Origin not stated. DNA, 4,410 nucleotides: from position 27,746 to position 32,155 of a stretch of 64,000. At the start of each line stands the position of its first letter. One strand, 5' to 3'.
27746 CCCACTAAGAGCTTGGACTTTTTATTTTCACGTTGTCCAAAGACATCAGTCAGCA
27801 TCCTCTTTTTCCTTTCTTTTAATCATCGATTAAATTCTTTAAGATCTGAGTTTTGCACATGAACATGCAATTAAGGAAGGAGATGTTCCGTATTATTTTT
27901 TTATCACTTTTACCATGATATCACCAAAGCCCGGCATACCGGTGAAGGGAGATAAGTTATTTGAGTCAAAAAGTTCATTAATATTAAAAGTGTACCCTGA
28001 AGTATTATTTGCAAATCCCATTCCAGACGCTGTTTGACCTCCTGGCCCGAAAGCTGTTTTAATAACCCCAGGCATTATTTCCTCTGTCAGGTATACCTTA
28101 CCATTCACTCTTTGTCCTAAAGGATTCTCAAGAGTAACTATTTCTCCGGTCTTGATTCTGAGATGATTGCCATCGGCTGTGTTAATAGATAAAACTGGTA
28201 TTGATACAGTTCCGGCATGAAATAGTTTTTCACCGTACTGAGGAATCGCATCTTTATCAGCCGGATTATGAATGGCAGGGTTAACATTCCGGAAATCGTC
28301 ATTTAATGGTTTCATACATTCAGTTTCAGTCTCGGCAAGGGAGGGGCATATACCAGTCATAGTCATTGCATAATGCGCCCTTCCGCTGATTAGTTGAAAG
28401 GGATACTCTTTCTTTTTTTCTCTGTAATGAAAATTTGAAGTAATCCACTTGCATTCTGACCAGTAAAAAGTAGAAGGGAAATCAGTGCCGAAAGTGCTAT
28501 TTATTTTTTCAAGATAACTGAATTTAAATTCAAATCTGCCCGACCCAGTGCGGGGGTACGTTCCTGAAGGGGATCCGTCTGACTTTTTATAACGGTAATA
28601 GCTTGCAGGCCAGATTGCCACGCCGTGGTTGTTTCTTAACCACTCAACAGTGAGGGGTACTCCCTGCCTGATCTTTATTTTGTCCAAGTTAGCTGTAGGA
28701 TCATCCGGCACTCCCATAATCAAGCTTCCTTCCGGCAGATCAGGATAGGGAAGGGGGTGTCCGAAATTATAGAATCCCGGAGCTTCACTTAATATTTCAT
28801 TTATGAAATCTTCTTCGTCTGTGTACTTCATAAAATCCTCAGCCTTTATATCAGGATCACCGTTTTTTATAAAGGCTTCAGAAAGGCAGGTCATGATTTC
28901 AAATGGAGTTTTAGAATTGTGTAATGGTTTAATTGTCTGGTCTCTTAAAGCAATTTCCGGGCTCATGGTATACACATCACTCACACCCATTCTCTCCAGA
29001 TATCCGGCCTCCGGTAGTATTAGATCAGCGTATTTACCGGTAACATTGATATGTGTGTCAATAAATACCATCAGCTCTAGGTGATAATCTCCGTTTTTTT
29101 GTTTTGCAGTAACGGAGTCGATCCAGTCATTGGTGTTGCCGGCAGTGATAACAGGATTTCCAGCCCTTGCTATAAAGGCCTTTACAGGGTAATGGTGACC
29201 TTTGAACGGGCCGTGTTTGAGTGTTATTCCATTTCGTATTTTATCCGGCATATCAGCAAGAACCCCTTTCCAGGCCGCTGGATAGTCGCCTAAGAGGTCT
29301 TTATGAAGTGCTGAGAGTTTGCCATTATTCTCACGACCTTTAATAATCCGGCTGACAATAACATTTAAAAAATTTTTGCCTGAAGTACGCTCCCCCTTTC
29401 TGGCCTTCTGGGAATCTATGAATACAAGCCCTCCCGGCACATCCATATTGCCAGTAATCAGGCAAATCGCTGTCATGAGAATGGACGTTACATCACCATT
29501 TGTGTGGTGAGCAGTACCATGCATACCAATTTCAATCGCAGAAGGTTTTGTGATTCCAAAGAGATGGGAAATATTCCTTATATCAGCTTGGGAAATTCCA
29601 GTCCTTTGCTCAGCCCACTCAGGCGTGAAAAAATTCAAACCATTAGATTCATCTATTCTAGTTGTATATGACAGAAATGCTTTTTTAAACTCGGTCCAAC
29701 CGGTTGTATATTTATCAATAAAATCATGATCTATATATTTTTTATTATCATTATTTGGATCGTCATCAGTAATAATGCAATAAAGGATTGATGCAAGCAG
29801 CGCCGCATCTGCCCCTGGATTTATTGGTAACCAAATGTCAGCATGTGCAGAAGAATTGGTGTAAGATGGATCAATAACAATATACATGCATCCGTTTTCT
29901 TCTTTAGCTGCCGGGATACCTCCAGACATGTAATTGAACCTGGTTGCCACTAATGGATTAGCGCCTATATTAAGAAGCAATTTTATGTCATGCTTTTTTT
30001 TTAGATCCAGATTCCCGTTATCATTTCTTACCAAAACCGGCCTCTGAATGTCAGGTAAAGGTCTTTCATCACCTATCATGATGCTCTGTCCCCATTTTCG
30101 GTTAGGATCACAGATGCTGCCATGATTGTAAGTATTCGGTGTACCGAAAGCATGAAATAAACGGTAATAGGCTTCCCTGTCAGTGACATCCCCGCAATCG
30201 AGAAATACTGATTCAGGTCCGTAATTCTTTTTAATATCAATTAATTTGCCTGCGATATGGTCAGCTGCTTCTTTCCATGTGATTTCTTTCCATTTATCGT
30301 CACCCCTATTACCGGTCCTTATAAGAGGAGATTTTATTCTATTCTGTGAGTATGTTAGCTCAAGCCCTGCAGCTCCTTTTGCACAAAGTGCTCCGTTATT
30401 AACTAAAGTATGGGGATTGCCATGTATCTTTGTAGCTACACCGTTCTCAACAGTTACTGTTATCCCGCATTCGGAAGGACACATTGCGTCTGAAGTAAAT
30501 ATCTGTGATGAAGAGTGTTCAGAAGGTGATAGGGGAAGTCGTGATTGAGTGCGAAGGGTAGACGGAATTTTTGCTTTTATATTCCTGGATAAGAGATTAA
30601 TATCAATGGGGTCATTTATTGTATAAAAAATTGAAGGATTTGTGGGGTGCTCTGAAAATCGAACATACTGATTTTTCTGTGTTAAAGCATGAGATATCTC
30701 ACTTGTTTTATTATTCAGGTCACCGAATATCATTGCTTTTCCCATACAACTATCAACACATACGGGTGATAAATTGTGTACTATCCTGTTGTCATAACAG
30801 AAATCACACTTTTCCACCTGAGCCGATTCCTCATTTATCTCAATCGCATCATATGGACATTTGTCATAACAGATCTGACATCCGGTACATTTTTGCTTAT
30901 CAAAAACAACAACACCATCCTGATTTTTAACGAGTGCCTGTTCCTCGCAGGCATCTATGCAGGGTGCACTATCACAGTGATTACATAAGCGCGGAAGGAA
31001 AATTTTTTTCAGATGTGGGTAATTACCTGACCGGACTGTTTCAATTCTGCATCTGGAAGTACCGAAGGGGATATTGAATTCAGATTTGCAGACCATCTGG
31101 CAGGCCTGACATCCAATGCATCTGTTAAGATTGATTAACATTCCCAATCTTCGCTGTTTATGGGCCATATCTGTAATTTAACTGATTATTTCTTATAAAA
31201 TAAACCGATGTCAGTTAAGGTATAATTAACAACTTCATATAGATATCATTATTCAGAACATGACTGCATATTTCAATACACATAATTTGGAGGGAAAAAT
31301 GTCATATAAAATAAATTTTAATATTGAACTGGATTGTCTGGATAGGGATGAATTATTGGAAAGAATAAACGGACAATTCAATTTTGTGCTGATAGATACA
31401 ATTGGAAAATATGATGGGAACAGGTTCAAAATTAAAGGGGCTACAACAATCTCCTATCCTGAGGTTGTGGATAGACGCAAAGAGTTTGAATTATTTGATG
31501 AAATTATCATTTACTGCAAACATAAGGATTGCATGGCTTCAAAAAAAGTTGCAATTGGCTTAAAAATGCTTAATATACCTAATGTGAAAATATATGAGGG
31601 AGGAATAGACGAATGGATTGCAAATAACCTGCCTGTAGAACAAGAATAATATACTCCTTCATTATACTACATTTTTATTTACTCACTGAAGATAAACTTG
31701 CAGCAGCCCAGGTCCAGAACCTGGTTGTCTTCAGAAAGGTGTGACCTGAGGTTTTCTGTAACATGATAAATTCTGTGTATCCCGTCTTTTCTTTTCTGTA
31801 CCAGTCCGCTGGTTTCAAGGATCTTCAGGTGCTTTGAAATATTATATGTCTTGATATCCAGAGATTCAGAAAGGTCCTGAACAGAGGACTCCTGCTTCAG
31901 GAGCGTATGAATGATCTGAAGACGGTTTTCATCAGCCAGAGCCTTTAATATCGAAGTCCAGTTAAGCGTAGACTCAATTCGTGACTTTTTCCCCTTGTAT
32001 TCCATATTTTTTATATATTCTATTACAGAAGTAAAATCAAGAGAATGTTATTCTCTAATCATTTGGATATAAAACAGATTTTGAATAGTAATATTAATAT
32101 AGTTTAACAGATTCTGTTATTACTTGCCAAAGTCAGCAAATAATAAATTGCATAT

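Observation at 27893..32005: Cytoplasmic fused ferredoxin-molybdopterin oxidoreductase with rhodanese and ArsR neighbours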

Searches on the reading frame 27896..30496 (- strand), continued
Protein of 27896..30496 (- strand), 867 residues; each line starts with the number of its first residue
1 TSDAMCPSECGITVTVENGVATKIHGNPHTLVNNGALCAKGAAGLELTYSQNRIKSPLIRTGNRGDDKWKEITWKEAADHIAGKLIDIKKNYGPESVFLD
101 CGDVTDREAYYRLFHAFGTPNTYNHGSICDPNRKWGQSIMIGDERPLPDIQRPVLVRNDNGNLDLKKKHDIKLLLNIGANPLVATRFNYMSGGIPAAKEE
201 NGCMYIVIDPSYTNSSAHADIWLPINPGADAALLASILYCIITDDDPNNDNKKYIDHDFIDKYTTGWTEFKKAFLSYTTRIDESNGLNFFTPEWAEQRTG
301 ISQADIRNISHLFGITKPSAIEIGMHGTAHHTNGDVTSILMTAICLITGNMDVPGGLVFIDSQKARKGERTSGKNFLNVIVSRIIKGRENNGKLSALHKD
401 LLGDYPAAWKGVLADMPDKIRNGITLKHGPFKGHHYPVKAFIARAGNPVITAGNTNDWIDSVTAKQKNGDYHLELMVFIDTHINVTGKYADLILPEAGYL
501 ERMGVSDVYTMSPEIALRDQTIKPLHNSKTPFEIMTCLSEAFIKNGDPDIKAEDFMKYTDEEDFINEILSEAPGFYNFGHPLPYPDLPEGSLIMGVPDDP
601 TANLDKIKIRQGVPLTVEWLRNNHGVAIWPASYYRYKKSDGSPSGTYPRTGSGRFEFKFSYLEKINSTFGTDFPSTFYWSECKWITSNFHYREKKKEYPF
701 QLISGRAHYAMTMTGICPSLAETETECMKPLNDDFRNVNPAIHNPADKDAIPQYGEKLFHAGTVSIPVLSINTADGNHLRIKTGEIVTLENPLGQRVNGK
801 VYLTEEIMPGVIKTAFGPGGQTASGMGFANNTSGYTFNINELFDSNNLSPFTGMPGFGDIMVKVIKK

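Call 66: find_encoding_contigs(protein=P0127, flank=7000, max_places=3)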
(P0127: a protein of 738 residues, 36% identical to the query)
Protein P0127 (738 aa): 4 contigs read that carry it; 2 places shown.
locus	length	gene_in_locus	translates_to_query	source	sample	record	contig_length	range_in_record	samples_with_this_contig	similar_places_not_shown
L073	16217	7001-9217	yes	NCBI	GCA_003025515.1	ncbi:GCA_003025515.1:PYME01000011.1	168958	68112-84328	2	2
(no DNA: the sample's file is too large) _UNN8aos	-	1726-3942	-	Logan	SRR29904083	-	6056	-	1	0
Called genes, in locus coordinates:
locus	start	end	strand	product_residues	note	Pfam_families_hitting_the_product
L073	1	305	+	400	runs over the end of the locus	PF02310:B12-binding (weak), PF04055:Radical_SAM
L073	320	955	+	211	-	-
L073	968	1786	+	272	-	PF00142:Fer4_NifH, PF01656:CbiA, PF02374:ArsA_ATPase (weak), PF09140:MipZ (faint), PF10609:ParA (weak), PF13614:AAA_31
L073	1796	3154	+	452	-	PF00148:Oxidored_nitro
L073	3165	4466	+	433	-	PF00148:Oxidored_nitro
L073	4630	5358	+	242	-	PF00528:BPD_transp_1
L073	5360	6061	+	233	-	PF00528:BPD_transp_1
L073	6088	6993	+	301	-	PF00701:DHDPS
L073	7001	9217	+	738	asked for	PF04879:Molybdop_Fe4S4, PF00384:Molybdopterin, PF01568:Molydop_binding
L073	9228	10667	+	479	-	PF04055:Radical_SAM, PF02579:Nitro_FeMo-Co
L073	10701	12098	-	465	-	PF01554:MatE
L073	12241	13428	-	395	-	PF07690:MFS_1, PF00083:Sugar_tr, PF07690:MFS_1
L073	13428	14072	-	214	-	PF00239:Resolvase, PF02796:HTH_7 (faint)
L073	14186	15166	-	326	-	PF08240:ADH_N, PF00107:ADH_zinc_N, PF13602:ADH_zinc_N_2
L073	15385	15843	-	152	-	PF02142:MGS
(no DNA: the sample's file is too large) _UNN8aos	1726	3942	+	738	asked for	PF04879:Molybdop_Fe4S4, PF00384:Molybdopterin, PF01568:Molydop_binding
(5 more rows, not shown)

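Call 67: find_encoding_contigs(protein=P0129, flank=7000, max_places=3)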
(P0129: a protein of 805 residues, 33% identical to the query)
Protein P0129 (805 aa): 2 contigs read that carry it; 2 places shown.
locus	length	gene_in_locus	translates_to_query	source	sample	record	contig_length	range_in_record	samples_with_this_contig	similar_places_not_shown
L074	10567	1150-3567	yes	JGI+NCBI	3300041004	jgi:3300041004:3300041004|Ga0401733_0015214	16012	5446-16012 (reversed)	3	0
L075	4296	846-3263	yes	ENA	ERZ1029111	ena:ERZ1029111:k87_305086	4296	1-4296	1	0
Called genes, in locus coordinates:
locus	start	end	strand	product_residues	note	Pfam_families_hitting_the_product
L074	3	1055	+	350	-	?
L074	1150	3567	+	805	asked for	PF04879:Molybdop_Fe4S4, PF00384:Molybdopterin, PF01568:Molydop_binding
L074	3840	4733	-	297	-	-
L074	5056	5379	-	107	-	PF14103:DUF4276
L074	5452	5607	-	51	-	-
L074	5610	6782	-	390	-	PF02463:SMC_N, PF13175:AAA_15, PF13476:AAA_23 (weak), PF13304:AAA_21, PF13175:AAA_15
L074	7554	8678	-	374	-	PF00988:CPSase_sm_chain, PF00117:GATase, PF07722:Peptidase_C26 (faint)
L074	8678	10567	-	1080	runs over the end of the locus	PF25596:CPSase_L_D1, PF02786:CPSase_L_D2, PF02787:CPSase_L_D3, PF25596:CPSase_L_D1, PF02222:ATP-grasp, PF02786:CPSase_L_D2, PF15632:ATPgrasp_Ter, PF02142:MGS, +2 more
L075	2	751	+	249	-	?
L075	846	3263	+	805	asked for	PF04879:Molybdop_Fe4S4, PF00384:Molybdopterin, PF01568:Molydop_binding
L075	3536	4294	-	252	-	?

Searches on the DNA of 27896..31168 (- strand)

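Call 92: search_rna_families(sources=[L048, L050, L051, L052, L059, L061], threshold=gathering)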
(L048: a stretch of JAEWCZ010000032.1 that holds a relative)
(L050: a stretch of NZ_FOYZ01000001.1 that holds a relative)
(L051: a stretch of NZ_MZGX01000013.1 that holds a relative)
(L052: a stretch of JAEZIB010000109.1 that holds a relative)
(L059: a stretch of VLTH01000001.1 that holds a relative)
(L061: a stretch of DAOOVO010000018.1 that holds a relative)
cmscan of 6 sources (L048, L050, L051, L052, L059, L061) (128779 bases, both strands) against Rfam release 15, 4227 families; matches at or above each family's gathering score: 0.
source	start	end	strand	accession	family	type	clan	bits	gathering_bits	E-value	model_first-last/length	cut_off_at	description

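Call 93: search_rna_families(source=L051, start=6900, end=10100, threshold=evalue, max_evalue=1)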
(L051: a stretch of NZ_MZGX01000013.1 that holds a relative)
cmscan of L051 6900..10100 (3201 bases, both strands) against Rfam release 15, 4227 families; matches with E-value up to 1: 0.
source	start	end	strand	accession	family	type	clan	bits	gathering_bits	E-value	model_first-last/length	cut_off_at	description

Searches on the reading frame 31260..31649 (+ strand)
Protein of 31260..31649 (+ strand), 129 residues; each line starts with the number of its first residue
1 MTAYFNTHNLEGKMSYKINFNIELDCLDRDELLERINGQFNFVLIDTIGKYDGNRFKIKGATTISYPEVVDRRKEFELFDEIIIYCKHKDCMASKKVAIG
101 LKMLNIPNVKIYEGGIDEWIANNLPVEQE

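Call 6: search_protein_families(library=pfam, proteins=[window:31260-31649:+])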
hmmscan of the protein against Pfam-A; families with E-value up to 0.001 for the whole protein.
window:31260-31649:+ (129 aa): 1 family
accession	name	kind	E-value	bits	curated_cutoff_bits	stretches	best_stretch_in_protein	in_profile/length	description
PF00581.25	Rhodanese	-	8e-09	36.3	22.2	1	30-121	3-101/102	Rhodanese-like domain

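Call 7: search_protein_families(library=ncbifam, proteins=[window:31260-31649:+])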
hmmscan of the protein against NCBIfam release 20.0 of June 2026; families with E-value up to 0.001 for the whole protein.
window:31260-31649:+ (129 aa): 1 family
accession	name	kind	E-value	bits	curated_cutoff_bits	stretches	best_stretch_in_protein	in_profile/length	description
NF041203.1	rhodanese_LYCAU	equivalog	1.1e-09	38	115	1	23-128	19-125/126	rhodanese-related (seleno)protein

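Call 84: search_solved_structures(query=window:31299-31649:+, max_evalue=0.01, show_alignments=2)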
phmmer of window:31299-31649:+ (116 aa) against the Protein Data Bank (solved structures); distinct sequences matched with E-value up to 0.01: 2.
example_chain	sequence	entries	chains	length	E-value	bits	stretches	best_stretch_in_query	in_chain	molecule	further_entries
6mxv_A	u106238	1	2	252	5.4e-07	33.1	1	15-115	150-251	Rhodanese-like family protein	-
1urh_A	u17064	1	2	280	0.0026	21.3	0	69-114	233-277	3-MERCAPTOPYRUVATE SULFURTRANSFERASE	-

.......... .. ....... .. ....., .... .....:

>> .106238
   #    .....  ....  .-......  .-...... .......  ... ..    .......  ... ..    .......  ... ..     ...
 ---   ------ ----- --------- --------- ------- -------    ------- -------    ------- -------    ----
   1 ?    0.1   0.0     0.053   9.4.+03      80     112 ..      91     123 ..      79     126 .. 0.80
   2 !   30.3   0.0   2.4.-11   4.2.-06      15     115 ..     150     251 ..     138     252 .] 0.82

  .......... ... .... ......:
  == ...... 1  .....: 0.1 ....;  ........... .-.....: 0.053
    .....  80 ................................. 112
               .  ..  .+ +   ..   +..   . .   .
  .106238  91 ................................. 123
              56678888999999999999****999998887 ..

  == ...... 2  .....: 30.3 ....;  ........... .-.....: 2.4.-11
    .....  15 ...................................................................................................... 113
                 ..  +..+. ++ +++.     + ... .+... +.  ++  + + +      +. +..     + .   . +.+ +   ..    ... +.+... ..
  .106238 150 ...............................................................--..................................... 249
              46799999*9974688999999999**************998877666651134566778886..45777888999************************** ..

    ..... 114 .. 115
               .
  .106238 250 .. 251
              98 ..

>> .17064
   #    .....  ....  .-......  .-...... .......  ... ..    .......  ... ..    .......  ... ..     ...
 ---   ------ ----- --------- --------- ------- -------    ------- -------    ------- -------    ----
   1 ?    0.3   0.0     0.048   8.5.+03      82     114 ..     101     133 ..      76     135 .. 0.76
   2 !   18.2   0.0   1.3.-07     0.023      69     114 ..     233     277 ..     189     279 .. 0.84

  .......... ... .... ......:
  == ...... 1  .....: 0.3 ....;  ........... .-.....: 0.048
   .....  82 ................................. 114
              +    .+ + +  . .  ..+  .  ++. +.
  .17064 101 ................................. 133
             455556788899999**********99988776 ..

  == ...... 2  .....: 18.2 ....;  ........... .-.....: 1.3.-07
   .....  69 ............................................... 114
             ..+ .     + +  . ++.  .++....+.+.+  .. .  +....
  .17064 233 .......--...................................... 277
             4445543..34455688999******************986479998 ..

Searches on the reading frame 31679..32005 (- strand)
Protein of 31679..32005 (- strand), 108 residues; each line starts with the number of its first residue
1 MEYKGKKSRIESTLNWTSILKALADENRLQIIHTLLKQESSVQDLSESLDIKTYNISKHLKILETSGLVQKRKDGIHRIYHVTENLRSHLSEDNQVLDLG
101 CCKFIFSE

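Call 6: search_protein_families(library=pfam, proteins=[window:31679-32005:-])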
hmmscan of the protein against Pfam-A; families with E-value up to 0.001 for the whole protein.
window:31679-32005:- (108 aa): 8 families
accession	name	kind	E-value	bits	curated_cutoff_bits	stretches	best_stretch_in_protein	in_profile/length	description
PF01022.26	HTH_5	-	9.3e-11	41.9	22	1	25-71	1-47/47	Bacterial regulatory protein, arsR family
PF12840.13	HTH_20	-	4.1e-07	30.3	27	1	23-69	1-48/51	Helix-turn-helix domain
PF12802.13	MarR_2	-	1.8e-06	28.5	27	1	29-74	8-55/61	MarR family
PF25212.1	HVO_A0114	-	6e-06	26.4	27.6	1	21-78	17-75/84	HVO_A0114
PF13601.12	HTH_34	-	1.1e-05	25.9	27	1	28-83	2-62/80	Winged helix DNA-binding domain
PF01978.25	TrmB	-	0.00016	21.9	25.6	1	35-82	17-64/68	Sugar-specific transcriptional regulator TrmB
PF01047.28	MarR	-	0.00038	20.7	24.6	1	40-74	18-52/59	MarR family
PF13463.12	HTH_27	-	0.0008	20.1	22.2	1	29-74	6-53/68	Winged helix DNA-binding domain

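Call 7: search_protein_families(library=ncbifam, proteins=[window:31679-32005:-])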
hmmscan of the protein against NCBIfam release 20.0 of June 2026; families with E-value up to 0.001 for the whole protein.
window:31679-32005:- (108 aa): 13 families
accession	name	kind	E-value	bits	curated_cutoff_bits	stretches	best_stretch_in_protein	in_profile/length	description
NF033788.1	HTH_metalloreg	subfamily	1.1e-21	76.4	55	1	18-85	3-71/77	metalloregulator ArsR/SmtB family transcription factor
NF040642.1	sulf_sens_BigR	equivalog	2.8e-13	49.8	155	1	17-90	11-84/95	sulfite-sensing transcriptional repressor BigR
NF033789.1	repress_SdpR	subfamily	3.9e-13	49.1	100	1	20-83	2-65/79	autorepressor SdpR family transcription factor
NF041413.1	ArsR_Rv2640c_fam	equivalog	1.4e-10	41.6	155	1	14-102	30-118/118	Rv2640c family ArsR-like transcriptional regulator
NF045707.1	Dbac_1936_reg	equivalog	2e-10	40.6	115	1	17-84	8-75/99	ArsR/SmtB-type metalloregulator TsoR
NF007528.0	PRK10141.1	subfamily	6.9e-09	35.6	97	1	14-86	4-77/117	metalloregulator ArsR/SmtB family transcription factor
NF047906.1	CdPbTransRegCmtR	equivalog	1e-08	35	150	1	19-86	14-82/104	Cd(II)/Pb(II)-sensing metalloregulatory transcriptional regulator CmtR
TIGR01884.1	cas_HTH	subfamily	6.1e-07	29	60.2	1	18-84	134-200/202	CRISPR-associated CARF protein Csa3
NF053602.1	Phr_regulator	exception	1.7e-06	27.8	320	1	18-78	4-64/191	heat shock transcription regulator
NF053606.1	Sta1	subfamily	1.1e-05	25.5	80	1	26-75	20-70/100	Sta1 family transcriptional regulator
TIGR02702.1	SufR_cyano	equivalog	5.2e-05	23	178.8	1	30-73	5-49/208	iron-sulfur cluster biosynthesis transcriptional regulator SufR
NF040939.2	trans_reg_lrs14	equivalog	9.4e-05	22.4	90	1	26-75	21-72/103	Lrs14 family HTH-type transcriptional regulator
NF053755.1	MsvR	equivalog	0.00035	20.4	220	1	20-94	7-84/236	transcriptional factor MsvR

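Call 83: search_solved_structures(query=window:31679-32005:-, max_evalue=0.001, show_alignments=2)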
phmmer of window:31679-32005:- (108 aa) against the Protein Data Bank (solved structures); distinct sequences matched with E-value up to 0.001: 30.
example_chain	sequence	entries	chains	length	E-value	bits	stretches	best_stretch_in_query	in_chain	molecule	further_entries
4k2e_A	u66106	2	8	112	4.2e-08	36.8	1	17-81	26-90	Transcriptional activator HlyU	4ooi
6cda_A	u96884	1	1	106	5.3e-08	36.4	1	15-83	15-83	ArsR family transcriptional regulator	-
4ggg_A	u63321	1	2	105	7.2e-08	36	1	15-83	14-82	Repressor protein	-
2kjb_A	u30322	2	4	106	7.9e-08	35.9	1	15-83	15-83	CzrA protein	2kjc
1r1u_A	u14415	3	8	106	8e-08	35.9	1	15-83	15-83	repressor protein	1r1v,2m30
6cdb_A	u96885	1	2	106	8.4e-08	35.8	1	15-83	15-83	ArsR family transcriptional regulator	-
1u2w_A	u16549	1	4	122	1.2e-07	35.4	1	17-83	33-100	Cadmium efflux system accessory protein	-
3f72_A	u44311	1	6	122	2.3e-07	34.4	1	17-82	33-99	Cadmium efflux system accessory protein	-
3jth_A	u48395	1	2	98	3.3e-07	33.9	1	16-82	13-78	Transcription activator HlyU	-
5znx_A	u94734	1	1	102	3.5e-07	33.8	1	15-82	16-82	Transcriptional activator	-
9t6r_A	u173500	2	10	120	2.6e-06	31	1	16-93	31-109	Lmo1102 protein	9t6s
9t6t_A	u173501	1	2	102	3e-06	30.8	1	17-92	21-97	Lmo1102 protein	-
1r22_A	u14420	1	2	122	3.3e-06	30.7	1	19-84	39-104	Transcriptional repressor smtB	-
13ct_A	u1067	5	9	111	3.6e-06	30.6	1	17-83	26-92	Transcriptional regulator, ArsR family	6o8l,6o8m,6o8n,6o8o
6o8k_A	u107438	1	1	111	3.7e-06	30.5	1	17-83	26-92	Transcriptional regulator, ArsR family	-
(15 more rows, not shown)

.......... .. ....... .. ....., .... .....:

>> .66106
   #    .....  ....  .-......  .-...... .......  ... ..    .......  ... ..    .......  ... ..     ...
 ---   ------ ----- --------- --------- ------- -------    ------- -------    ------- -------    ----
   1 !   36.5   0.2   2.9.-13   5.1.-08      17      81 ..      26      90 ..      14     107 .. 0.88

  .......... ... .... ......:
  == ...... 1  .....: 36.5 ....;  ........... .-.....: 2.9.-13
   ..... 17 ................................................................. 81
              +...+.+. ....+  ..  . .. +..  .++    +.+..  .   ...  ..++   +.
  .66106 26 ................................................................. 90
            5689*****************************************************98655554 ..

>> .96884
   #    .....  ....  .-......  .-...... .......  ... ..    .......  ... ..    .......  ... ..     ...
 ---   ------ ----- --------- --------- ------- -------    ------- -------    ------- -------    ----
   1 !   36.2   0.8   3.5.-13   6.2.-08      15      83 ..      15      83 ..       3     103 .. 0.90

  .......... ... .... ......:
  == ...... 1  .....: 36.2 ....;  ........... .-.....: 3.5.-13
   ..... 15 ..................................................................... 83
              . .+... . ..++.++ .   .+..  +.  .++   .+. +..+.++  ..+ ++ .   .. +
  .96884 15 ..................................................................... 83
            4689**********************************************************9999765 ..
